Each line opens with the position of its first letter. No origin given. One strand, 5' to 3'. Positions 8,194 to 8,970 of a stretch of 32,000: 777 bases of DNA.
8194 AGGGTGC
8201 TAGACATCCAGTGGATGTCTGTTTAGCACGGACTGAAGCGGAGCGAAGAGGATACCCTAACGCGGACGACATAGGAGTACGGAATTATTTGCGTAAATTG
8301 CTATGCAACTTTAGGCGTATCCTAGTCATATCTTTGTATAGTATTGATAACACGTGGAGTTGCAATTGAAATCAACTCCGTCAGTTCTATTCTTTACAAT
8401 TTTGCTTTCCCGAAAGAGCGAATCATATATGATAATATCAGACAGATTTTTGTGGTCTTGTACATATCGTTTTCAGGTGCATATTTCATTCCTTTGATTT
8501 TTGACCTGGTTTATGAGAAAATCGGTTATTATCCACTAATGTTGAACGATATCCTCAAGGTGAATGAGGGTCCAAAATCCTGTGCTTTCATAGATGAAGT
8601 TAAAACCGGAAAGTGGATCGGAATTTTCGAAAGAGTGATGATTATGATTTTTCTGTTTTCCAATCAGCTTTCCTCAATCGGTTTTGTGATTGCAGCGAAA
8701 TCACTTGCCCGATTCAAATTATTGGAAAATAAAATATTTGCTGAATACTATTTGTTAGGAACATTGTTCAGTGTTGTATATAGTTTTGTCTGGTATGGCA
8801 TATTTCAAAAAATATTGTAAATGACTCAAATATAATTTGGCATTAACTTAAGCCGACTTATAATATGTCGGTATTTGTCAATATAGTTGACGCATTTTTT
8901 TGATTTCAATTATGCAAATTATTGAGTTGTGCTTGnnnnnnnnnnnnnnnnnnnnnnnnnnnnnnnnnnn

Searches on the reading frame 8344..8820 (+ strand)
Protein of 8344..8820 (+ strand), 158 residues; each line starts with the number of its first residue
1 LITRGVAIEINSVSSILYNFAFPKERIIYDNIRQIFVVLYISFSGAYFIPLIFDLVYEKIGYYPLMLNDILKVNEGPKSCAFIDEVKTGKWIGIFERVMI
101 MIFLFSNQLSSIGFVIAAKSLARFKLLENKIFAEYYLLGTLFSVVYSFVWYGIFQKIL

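Call 10: search_protein_families(library=pfam, proteins=[window:8344-8820:+], max_evalue=0.01)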
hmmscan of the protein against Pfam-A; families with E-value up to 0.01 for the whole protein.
window:8344-8820:+ (158 aa): 0 families

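Call 79: find_homologous_proteins(query=window:8344-8820:+)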
Query window:8344-8820:+ (158 aa): 82 proteins with E <= 0.001 among 135 candidates.
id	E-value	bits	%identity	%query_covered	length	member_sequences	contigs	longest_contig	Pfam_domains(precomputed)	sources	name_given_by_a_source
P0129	1.8e-94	332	100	100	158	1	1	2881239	-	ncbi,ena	-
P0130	2.0e-53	198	59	99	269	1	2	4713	PF11750.14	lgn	-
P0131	4.3e-53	197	59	100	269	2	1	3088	PF11750.14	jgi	-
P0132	7.5e-53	197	59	100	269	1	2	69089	PF11750.14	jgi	-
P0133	1.1e-52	196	58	100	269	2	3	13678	PF11750.14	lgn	-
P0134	5.0e-52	194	59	99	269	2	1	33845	PF11750.14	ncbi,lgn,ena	-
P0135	3.3e-51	191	58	98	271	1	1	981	PF11750.14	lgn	-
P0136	1.5e-50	189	59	100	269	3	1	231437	PF11750.14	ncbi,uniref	ncbi:DUF3307 domain-containing protein [Proteiniclasticum sp. C24MP]|uniref:DUF3307 domain-containin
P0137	3.1e-50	188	61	99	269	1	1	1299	PF11750.14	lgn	-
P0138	6.9e-50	187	55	99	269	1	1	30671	PF11750.14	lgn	-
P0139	2.8e-49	185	58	100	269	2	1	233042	PF11750.14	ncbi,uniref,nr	ncbi:DUF3307 domain-containing protein [Proteiniclasticum sp. SCR006]|uniref:DUF3307 domain-containi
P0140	1.2e-48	183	58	100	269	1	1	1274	PF11750.14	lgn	-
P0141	3.1e-48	182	58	99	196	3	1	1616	-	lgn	-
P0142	4.8e-48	181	56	99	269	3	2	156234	PF11750.14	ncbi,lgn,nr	ncbi:MAG: DUF3307 domain-containing protein [Firmicutes bacterium]|nr:DUF3307 domain-containing prot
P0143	6.9e-48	181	58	99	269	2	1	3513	PF11750.14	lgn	-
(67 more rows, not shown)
